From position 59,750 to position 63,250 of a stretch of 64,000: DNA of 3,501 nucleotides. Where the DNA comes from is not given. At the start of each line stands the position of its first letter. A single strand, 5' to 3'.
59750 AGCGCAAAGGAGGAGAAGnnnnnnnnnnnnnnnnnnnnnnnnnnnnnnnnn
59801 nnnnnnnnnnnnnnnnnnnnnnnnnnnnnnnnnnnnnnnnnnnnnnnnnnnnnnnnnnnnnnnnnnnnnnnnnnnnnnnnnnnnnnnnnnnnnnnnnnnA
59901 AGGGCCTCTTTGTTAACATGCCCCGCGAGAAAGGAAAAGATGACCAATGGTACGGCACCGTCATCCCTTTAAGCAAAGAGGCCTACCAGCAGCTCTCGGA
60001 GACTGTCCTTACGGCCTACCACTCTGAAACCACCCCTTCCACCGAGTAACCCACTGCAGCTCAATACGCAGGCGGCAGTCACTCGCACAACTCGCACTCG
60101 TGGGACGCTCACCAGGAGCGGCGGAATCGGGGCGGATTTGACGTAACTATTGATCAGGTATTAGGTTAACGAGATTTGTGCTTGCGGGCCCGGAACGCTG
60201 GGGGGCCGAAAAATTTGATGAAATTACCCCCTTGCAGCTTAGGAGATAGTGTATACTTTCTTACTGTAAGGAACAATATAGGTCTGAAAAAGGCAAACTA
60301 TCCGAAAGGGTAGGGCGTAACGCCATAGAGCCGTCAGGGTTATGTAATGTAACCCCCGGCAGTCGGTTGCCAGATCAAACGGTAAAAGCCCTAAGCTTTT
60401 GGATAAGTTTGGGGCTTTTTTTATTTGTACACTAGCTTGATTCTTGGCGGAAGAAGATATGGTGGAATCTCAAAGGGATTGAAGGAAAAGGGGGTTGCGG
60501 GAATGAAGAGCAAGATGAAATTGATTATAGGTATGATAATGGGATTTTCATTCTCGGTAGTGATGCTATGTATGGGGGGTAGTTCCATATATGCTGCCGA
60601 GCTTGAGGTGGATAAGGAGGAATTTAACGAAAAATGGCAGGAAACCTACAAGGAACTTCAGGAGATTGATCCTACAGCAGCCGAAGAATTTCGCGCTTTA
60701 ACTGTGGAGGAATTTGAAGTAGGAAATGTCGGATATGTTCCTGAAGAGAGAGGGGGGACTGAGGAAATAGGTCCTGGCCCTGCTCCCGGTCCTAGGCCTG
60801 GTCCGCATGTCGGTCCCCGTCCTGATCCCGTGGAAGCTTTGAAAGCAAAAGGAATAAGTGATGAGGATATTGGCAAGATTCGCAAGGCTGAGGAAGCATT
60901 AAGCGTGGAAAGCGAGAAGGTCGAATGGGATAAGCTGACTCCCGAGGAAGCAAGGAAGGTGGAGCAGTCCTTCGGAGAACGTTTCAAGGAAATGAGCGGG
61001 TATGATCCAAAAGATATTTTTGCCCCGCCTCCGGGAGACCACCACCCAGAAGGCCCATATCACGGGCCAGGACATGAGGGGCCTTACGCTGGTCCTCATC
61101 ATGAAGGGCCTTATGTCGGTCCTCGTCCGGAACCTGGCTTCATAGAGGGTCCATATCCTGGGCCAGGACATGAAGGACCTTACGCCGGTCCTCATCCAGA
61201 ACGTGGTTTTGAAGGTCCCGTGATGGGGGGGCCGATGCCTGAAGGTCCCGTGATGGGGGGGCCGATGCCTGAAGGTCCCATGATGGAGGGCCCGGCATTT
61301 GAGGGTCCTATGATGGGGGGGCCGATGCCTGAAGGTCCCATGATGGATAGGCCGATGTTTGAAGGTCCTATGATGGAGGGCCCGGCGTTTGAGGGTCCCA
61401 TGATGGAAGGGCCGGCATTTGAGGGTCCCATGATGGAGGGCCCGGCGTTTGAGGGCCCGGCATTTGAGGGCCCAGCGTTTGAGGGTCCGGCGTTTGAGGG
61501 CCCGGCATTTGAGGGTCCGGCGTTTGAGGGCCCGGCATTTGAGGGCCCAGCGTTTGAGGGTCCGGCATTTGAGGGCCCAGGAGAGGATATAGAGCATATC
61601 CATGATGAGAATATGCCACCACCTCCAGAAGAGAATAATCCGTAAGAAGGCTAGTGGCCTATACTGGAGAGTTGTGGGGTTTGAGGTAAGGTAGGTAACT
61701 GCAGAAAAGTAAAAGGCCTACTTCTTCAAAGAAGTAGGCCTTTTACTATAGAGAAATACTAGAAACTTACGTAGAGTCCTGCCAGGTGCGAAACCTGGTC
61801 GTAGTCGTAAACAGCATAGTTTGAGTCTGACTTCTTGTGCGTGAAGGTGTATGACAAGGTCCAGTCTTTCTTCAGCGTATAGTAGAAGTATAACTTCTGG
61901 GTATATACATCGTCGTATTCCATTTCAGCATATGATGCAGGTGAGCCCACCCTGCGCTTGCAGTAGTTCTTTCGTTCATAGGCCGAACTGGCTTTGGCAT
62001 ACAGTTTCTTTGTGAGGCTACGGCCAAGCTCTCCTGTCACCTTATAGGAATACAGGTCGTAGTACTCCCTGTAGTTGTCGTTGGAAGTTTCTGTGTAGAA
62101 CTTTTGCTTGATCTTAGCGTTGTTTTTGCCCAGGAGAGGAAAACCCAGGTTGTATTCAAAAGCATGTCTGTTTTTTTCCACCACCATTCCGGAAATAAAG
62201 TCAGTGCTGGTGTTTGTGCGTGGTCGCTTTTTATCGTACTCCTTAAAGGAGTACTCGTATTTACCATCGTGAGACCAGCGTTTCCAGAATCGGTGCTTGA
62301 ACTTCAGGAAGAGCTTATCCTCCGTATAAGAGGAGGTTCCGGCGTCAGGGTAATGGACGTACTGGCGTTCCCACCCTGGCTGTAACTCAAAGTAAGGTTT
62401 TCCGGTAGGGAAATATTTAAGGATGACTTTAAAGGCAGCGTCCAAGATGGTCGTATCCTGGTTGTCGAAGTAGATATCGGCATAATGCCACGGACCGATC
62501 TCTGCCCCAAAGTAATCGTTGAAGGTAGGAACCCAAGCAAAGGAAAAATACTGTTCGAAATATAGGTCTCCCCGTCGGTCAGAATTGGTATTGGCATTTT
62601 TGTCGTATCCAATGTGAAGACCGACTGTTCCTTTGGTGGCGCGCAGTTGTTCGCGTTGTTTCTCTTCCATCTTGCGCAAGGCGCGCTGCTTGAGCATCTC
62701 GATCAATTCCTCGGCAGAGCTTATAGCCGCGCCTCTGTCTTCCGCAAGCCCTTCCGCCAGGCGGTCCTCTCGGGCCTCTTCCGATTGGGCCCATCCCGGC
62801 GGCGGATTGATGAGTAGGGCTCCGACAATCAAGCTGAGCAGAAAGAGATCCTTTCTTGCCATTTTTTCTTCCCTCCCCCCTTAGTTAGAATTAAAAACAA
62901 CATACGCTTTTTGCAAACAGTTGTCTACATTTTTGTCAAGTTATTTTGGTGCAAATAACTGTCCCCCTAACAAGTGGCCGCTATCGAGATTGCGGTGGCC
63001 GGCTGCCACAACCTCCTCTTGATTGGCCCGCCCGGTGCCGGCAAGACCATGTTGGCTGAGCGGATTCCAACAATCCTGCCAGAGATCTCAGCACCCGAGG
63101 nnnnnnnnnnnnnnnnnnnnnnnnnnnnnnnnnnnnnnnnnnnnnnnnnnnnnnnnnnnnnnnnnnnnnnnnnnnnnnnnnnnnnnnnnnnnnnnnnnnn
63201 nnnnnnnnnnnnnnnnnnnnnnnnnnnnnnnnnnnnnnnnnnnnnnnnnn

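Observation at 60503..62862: AT-rich islet encoding a His/Pro/Gly-rich tandem-repeat secreted protein convergent with an outer-membrane beta-barrel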

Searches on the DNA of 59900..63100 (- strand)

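Call 7: search_rna_families(source=window, start=59900, end=63100, threshold=evalue, max_evalue=5, show_alignments=3)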
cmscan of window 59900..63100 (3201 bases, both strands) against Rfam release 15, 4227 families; matches with E-value up to 5: 11.
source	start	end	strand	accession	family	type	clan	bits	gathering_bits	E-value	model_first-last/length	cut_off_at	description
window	60283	60375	+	RF03167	c-di-GMP-I-GGC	Cis-reg; riboswitch;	CL00126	47.7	59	2e-09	1-80/80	no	c-di-GMP-I-GGC riboswitch aptamer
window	61707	61819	-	RF00506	Thr_leader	Cis-reg; leader;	-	28.9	55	0.012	1-118/118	no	Threonine operon leader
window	61691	61748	+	RF00506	Thr_leader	Cis-reg; leader;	-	27.5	55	0.027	1-118/118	no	Threonine operon leader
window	61703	61767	-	RF02451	ncr1241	Gene; sRNA;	-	25.4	60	0.28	1-63/63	no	Bacillus sRNA ncr1241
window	60367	60423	+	RF02399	NsiR1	Gene; sRNA;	-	23.6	39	0.12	1-60/60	no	Nitrogen stress-induced RNA 1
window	61710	61758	-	RF02838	Ref55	Gene; sRNA;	-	23.1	43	4.4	1-54/54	no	Enterococcus sRNA 55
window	61709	61746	+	RF00839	mir-452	Gene; miRNA;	-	21.2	70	0.99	1-85/85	no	mir-452 microRNA precursor family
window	60801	60918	-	RF01986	ZEB2_AS1_3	Gene; lncRNA;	-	15.7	55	3.9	1-100/100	no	ZEB2 antisense RNA 1 conserved region 3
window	61712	61761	-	RF00066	U7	Gene; snRNA;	-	15.6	34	4.8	1-62/62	no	U7 small nuclear RNA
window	61571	61690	+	RF02191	TCL6_1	Gene; lncRNA;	-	15.2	60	4.5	1-113/113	no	T-cell leukemia/lymphoma 6 conserved region 1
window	61216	61274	+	RF01145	sR14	Gene; snRNA; snoRNA; CD-box;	-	14.3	38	1.4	1-54/54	no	Small nucleolar RNA sR14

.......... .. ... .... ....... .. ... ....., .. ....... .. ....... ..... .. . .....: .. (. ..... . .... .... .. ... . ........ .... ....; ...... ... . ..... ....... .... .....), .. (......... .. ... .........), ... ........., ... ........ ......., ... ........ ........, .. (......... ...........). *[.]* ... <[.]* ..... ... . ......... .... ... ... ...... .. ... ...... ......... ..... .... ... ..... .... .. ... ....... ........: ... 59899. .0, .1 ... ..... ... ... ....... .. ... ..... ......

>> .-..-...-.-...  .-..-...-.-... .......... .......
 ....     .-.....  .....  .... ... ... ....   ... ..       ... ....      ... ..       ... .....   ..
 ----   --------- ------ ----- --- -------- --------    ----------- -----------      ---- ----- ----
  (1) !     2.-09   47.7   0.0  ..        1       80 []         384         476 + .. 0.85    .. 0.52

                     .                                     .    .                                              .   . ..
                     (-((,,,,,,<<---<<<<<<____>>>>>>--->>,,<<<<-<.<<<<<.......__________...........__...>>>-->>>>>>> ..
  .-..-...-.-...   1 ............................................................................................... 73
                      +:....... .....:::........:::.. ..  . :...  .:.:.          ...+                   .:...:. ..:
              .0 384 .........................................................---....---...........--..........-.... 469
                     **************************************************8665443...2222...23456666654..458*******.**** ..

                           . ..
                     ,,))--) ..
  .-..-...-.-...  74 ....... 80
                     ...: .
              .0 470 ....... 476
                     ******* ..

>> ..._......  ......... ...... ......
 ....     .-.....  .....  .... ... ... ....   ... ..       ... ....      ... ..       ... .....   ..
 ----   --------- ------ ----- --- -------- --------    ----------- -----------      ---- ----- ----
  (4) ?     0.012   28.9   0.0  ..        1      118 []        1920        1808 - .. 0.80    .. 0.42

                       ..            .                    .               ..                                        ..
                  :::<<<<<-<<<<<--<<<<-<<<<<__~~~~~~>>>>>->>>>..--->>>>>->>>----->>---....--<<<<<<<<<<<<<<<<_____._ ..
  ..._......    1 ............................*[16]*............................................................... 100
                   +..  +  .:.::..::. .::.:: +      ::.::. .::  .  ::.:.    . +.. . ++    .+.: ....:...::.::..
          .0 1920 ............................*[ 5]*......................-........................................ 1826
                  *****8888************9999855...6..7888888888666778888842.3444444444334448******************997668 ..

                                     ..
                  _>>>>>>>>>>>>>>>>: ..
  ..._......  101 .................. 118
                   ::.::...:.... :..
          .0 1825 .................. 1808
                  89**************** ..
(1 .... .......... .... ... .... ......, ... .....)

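Call 12: search_rna_families(source=window, start=60200, end=60520, threshold=gathering, show_alignments=2)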
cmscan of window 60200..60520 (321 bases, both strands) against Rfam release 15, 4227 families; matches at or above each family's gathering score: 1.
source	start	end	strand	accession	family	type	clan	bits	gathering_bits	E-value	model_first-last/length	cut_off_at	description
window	60282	60374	+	RF01051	c-di-GMP-I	Cis-reg; riboswitch;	CL00126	51.4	35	2e-09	1-87/87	no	c-di-GMP-I riboswitch aptamer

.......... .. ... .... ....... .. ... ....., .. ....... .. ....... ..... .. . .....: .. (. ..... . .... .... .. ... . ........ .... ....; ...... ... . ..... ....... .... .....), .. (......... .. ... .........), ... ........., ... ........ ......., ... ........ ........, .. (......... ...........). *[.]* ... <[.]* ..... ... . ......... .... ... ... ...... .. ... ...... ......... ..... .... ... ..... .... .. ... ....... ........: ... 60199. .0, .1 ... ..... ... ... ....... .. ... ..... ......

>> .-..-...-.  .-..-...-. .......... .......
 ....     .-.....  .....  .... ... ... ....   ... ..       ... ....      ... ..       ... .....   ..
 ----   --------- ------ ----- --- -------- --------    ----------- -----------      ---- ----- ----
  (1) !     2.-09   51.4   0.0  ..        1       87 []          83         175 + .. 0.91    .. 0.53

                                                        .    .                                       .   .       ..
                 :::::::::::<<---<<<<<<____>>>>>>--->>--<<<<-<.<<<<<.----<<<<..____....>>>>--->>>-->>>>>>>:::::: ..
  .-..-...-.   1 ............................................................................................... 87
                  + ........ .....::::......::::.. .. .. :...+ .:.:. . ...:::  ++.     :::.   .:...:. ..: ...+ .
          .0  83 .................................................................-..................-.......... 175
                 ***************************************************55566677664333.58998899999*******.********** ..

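Call 18: search_rna_families(sources=[L001, L002], threshold=gathering)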
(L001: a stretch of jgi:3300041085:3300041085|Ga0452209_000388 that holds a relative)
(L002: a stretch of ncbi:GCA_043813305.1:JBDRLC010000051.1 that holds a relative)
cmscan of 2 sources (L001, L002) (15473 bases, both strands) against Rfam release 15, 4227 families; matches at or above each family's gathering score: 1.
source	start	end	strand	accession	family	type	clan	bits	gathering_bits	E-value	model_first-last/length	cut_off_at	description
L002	3953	4040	-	RF03167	c-di-GMP-I-GGC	Cis-reg; riboswitch;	CL00126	59.1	59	5.3e-12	1-80/80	no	c-di-GMP-I-GGC riboswitch aptamer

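Call 24: search_rna_families(sources=[L004, L005, L006, L007, L008, L009], threshold=gathering)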
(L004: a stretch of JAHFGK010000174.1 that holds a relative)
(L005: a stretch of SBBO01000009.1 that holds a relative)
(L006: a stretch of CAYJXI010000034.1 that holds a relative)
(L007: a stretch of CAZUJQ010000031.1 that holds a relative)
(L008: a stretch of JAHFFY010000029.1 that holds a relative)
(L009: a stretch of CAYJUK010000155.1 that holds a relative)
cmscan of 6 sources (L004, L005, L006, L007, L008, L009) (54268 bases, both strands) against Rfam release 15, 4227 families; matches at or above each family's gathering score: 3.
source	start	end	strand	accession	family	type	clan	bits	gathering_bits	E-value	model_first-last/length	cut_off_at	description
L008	7505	7587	-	RF01998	group-II-D1D4-1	Intron;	CL00102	53.6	35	6.5e-07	1-84/84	no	Group II catalytic intron D1-D4-1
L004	3321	3455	-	RF01051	c-di-GMP-I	Cis-reg; riboswitch;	CL00126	38.1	35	0.00058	1-87/87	no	c-di-GMP-I riboswitch aptamer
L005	4182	4280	-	RF01051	c-di-GMP-I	Cis-reg; riboswitch;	CL00126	35.3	35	0.0029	1-87/87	no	c-di-GMP-I riboswitch aptamer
